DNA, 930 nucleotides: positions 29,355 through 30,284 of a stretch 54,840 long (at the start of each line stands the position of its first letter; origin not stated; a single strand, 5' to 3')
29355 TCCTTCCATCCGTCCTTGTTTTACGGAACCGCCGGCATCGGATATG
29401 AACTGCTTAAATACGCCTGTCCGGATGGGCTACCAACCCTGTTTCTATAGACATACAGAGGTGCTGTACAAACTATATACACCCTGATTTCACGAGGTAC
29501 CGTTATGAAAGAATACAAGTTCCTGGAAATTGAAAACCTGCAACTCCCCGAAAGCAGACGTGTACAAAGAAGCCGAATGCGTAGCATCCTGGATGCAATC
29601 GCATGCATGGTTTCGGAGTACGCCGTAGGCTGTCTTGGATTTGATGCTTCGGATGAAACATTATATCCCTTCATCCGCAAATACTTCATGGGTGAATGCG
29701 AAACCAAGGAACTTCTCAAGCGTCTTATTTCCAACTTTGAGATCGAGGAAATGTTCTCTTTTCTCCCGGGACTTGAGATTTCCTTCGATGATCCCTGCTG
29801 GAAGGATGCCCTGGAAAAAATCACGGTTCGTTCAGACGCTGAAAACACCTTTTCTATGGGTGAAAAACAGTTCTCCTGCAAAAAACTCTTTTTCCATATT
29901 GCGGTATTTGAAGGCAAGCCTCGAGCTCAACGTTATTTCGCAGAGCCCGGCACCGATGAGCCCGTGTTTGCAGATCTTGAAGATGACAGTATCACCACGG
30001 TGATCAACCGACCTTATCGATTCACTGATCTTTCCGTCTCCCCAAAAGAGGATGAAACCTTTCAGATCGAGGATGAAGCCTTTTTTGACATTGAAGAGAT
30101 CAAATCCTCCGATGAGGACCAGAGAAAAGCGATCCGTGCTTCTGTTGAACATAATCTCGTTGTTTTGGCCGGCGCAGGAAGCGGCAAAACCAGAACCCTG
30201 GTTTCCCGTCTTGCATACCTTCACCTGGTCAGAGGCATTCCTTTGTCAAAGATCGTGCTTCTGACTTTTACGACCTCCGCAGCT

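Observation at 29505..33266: Helicase with three non-helicase add-ons: unknown 210-aa N-domain, roughly 200-aa coiled-coil insertion, HEPN-like C-terminus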

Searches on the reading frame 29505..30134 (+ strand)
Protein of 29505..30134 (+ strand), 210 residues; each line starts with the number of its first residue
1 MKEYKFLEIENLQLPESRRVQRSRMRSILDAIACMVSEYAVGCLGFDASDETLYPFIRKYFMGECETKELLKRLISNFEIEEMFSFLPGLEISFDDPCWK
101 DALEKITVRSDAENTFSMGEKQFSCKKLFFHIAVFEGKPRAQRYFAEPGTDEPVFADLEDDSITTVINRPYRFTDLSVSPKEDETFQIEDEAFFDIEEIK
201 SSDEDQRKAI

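Call 8: search_protein_families(library=pfam, proteins=[window:29505-30134:+], max_evalue=10)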
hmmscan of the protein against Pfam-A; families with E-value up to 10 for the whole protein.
window:29505-30134:+ (210 aa): 1 family
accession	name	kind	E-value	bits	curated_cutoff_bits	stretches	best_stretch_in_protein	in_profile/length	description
PF23118.1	zf-C2H2_STOP2_C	-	0.2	11.9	27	1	123-138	10-26/30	STOP2-like, C2H2-type zinc finger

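Call 29: search_solved_structures(query=A3, max_evalue=10)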
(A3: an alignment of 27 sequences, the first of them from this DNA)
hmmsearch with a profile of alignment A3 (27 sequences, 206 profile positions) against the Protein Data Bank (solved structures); distinct sequences matched with E-value up to 10: 5.
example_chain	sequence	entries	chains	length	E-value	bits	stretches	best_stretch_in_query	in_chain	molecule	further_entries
3tyt_A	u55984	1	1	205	0.25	14.5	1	141-200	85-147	Heterogeneous nuclear ribonucleoprotein L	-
3s01_A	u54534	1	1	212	0.25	14.5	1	141-200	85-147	Heterogeneous nuclear ribonucleoprotein L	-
3to8_A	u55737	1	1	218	0.26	14.5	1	141-200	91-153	Heterogeneous nuclear ribonucleoprotein L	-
2mqq_A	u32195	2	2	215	0.26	14.4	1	141-200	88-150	Heterogenous nuclear ribonucleoprotein L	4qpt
2mqn_A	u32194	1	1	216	0.27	14.4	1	141-200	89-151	Heterogenous nuclear ribonucleoprotein L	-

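Call 38: predict_structure(alignment_id=A3)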
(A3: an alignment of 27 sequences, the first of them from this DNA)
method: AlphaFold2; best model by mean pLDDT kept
length: 205 residues; sequences in the alignment: 27
mean_pLDDT: 88.7   pTM: 0.81
mean pLDDT of the five models: 88.7, 87.8, 87.7, 87.6, 87.0
residues with pLDDT >= 90: 155; 70-90: 19; 50-70: 19; < 50: 12
segments of 3 or more residues with pLDDT < 50: 177-187
pLDDT, mean of each block of 10 residues (from residue 1): 95 90 95 98 95 96 96 97 94 89 97 95 97 97 93 95 95 67 50 58 53
secondary structure, 60 per line:
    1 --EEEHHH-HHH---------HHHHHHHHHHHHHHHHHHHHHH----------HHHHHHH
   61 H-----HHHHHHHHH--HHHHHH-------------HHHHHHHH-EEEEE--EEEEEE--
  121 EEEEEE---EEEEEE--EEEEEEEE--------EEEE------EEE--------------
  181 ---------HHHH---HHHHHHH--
elements in order: E3-5 H22-43 H54-61 H67-75 H78-83 H97-104 E106-110 E113-118 E121-126 E130-135 E138-145 E154-157 E164-166 H190-193 H197-203

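Call 44: fold_search(model_id=the predicted structure, library=pdb)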
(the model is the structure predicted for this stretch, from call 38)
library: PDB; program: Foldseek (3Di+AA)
matches with E <= 10: 390; with E <= 0.001: 0
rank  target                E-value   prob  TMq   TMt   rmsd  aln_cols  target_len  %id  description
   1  3s94_B                2.2e-01  0.21  0.14  0.06  12.0        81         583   14  Crystal structure of LRP6-E1E2 (released 2011-11-02)
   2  3v64_C                2.7e-01  0.20  0.14  0.09   8.9        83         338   14  Crystal Structure of agrin and LRP4 (released 2012-04-25)
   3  4ybp                  3.0e-01  0.18  0.17  0.23  11.7        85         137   14  Crystal structure of the R111K:Y134F:T54V:R132Q:P39Q:R59Y mutant of human cellular retinoic acid binding proteinii with  (released 2016-02-24)
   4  8jxh_B                8.1e-01  0.12  0.14  0.04   8.8        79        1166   16  rat megalin RAP complex wingA (released 2024-06-19)
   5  6nny                  8.1e-01  0.11  0.17  0.23  11.6        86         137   13  Crystal Structure of the All-Trans Retinal-Bound R111K:Y134F:T54V:R132Q:P39E:R59Y:L121E Mutant of Human Cellular Retinoi (released 2019-01-30)
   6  4qgw_A                8.1e-01  0.08  0.16  0.21  12.5        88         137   11  Crystal structure of the R132K:R111L:L121D mutant of Cellular Retinoic Acid Binding ProteinII complexed with a synthet (released 2015-01-28)
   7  6deg_A                9.2e-01  0.08  0.10  0.07  16.7        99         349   13  Crystal structure of a DNA polymerase III subunit beta DnaN sliding clamp from Bartonella birtlesii LL-WM9 (released 2018-05-30)
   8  2frs_B                9.7e-01  0.06  0.15  0.21  11.9        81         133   12  Crystal structure of the f15w mutant of apo-cellular retinoic acid binding protein type ii at 1.51 angstroms resolutio (released 2006-09-19)
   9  4fgi_B                9.7e-01  0.03  0.11  0.14  11.5       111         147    9  Structure of the effector - immunity system Tse1 / Tsi1 from Pseudomonas aeruginosa (released 2012-06-20)
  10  6glx_B                1.0e+00  0.08  0.13  0.17   9.5        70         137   13  Structure of galectin-10 in complex with the Fab fragment of a Charcot-Leyden crystal solubilizing antibody, 4E8 (released 2019-06-05)
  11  1l0q_A                1.0e+00  0.08  0.15  0.10   7.7        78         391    8  Tandem YVTN beta-propeller and PKD domains from an archaeal surface layer protein (released 2002-11-06)
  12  3vpj_H                1.1e+00  0.03  0.10  0.13  11.6       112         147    8  crystal structure of type VI effector Tse1 from Pseudomonas aeruginosa in complex with immune protein Tsi1 (released 2012-06-27)
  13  6glx_A                1.2e+00  0.07  0.13  0.17   9.6        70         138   13  Structure of galectin-10 in complex with the Fab fragment of a Charcot-Leyden crystal solubilizing antibody, 4E8 (released 2019-06-05)
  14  7oub                  1.2e+00  0.06  0.16  0.18  18.9       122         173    9  High resolution structure of Alpha-1-acid glycoprotein bound to potent anti-tumour compound UCN-01 (released 2021-12-01)
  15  5m5r_A                1.3e+00  0.04  0.13  0.08  13.6       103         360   14  Clathrin heavy chain N-terminal domain bound to beta2 adaptin clathrin box motif (released 2016-11-09)
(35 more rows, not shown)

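Call 74: search_protein_families(library=padloc, proteins=[window:29505-30104:+], max_evalue=0.01)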
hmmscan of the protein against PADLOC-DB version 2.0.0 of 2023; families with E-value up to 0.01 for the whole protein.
window:29505-30104:+ (200 aa): 0 families

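Call 83: find_homologous_proteins(query=A3, max_evalue=0.001)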
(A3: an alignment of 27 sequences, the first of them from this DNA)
Query A3 (27 sequences): 1967 candidates shared short words with the query, none scored E <= 0.001.
